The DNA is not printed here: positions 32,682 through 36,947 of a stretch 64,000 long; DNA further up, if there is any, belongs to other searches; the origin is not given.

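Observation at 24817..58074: Complete Bacteroidota-type extracellular contractile injection system (eCIS) locus, about 33 kb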

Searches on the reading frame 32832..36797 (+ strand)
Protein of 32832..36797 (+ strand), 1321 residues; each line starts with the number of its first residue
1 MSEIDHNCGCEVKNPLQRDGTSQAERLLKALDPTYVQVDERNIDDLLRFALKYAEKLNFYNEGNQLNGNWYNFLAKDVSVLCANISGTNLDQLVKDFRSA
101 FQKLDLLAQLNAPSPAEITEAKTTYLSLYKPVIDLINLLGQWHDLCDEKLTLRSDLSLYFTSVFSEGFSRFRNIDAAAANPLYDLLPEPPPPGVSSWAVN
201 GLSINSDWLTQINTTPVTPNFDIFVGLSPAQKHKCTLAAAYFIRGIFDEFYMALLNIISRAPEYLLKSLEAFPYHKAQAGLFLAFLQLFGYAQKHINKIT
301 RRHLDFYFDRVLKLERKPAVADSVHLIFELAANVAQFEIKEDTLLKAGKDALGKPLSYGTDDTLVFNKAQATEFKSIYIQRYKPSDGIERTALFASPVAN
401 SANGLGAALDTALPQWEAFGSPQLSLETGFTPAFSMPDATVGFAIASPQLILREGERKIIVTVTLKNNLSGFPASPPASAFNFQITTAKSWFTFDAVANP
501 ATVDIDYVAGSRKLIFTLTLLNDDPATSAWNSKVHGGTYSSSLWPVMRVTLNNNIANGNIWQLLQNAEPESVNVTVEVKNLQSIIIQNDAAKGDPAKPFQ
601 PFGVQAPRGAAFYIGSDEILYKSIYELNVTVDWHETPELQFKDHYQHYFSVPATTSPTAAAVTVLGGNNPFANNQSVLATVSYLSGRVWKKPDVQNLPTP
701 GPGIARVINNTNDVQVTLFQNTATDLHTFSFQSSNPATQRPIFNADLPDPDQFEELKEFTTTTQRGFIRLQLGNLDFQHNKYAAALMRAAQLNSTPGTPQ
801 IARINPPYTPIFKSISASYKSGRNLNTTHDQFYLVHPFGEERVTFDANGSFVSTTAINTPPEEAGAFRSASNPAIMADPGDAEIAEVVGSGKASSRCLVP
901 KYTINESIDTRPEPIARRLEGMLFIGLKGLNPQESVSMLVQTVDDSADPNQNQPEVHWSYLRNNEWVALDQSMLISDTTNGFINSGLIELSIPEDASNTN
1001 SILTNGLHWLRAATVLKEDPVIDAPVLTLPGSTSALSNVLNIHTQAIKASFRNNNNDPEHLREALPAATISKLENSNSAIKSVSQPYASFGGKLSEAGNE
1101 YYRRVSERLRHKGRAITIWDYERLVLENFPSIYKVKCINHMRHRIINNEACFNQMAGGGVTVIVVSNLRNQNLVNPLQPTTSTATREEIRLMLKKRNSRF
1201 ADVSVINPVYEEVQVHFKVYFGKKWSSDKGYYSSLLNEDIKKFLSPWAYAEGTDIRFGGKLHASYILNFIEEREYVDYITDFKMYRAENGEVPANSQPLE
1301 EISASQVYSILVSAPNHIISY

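Call 4: search_protein_families(library=pfam, proteins=[window:32832-36797:+], max_evalue=0.01)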
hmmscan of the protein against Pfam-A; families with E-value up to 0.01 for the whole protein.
window:32832-36797:+ (1321 aa): 1 family
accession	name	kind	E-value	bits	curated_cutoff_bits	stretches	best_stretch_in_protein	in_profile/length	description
PF04865.19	Baseplate_J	-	0.00081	19.2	21.1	1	1065-1225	80-220/255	Baseplate J-like protein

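Call 13: search_solved_structures(query=window:32832-36797:+, max_evalue=0.01)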
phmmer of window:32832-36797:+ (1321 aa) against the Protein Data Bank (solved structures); distinct sequences matched with E-value up to 0.01: 6.
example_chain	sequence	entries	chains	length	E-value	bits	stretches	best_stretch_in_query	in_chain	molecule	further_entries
7b5h_AH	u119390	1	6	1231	7.9e-142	477.5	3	919-1285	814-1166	All3317 protein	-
7aeb_G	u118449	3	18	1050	5.1e-137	461.5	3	921-1319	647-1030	Baseplate_J domain-containing protein | Baseplate protein J-like domain-containing protein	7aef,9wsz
9rce_A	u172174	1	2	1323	5.1e-46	160.1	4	955-1248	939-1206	Baseplate protein J-like domain-containing protein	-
6j0n_J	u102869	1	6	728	5.1e-37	130.3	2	951-1293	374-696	Pvc11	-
9qgl_A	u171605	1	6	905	3.5e-33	117.6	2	955-1287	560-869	Photorhabdus luminescens subsp. laumondii TTO1 complete genome segment 6/17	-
6rao_I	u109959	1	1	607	1.8e-23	85.4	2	923-1263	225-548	Afp11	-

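Call 26: find_related_loci(query=window:32832-36797:+, collection=genome_contigs, flank=10000)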
Query window:32832-36797:+ (1321 aa) in genome_contigs; peptide patterns used: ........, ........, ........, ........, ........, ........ (x = any residue, [..] = any of these).
36 stretches matched a pattern; 3 encode a relative of the query (tblastn E <= 1e-3); 3 distinct loci.
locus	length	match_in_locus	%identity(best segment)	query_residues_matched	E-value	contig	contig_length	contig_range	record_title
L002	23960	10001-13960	90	1-1321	0e+0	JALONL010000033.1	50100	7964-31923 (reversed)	MAG: Bacteroidia bacterium isolate Prado076 scaffold_540, whole genome shotgun sequence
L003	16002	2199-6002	63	1-1321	0e+0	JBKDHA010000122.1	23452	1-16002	MAG: Bacteroidota bacterium isolate samp_2115_semibin_49 samp_2115_1046282, whole genome shotgun sequence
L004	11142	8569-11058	56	1-844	0e+0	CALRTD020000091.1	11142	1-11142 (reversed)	MAG: Synechococcus sp. UW140 isolate JJ-JE56-12-3-mx-bin559 genome assembly, contig: JJ-RDS211-73-C454, whole genome sho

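Call 62: search_protein_families(library=ncbifam, proteins=[window:32832-36797:+], max_evalue=0.01)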
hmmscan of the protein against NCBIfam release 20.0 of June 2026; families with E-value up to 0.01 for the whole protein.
window:32832-36797:+ (1321 aa): 1 family
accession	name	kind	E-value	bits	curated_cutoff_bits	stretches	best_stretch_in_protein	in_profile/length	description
TIGR02243.1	TIGR02243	equivalog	1.6e-05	23.7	155.8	1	1067-1224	456-600/659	putative baseplate assembly protein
